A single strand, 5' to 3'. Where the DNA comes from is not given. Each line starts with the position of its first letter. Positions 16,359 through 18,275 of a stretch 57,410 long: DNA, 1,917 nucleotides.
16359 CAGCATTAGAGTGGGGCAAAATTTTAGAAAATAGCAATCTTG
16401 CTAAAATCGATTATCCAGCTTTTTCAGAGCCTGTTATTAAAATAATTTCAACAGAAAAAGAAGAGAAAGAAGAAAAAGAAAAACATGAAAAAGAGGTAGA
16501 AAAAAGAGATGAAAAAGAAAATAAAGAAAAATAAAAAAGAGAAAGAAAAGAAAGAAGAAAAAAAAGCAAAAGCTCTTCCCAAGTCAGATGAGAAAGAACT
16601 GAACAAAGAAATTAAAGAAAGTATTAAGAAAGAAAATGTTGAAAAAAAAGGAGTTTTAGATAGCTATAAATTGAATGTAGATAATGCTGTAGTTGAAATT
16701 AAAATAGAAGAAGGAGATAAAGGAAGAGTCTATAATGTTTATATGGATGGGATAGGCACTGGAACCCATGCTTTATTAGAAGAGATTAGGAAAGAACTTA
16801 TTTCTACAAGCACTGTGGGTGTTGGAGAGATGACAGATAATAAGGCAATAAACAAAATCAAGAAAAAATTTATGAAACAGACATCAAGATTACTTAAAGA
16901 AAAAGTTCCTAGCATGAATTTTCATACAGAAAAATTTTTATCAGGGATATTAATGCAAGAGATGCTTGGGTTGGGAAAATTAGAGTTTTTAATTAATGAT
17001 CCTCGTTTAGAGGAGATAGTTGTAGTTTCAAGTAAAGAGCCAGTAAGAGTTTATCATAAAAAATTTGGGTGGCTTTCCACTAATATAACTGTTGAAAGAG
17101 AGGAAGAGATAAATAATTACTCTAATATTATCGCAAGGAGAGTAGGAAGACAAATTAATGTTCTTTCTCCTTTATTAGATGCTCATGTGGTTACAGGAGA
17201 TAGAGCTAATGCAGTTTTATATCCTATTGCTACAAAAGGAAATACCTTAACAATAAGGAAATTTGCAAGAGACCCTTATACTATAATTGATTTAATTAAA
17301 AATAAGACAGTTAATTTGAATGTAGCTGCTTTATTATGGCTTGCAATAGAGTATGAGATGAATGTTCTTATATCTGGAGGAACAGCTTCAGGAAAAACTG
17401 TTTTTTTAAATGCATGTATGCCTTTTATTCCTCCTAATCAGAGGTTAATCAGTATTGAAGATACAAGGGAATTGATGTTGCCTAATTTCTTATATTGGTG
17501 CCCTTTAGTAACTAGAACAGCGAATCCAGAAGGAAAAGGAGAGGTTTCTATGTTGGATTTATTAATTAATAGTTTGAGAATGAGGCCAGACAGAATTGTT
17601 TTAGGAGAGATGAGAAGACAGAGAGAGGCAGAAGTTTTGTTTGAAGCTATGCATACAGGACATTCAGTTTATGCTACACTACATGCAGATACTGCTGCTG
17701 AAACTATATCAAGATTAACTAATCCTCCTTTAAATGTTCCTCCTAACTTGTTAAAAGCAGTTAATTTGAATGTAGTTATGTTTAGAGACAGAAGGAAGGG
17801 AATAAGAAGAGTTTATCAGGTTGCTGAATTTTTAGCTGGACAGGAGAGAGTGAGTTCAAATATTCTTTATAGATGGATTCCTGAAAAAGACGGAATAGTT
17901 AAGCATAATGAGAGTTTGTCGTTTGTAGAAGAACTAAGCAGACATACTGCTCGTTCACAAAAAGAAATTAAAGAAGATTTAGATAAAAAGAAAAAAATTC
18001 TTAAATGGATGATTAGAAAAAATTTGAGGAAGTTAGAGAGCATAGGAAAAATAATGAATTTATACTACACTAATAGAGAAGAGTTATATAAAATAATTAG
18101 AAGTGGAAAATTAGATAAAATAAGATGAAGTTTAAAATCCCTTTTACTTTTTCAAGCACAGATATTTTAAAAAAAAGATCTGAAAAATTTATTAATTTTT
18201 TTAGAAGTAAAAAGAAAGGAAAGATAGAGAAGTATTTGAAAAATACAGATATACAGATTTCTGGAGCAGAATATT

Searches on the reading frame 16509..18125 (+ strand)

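Call 39: search_protein_families(library=pfam, proteins=[window:16509-18125:+], max_evalue=0.00001)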
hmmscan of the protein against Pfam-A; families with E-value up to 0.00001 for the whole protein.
window:16509-18125:+ (539 aa): 1 family
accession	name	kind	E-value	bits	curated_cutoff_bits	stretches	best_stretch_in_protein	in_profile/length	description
PF00437.27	T2SSE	-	9.9e-34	117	24.9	1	239-423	100-272/370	Type II/IV secretion system protein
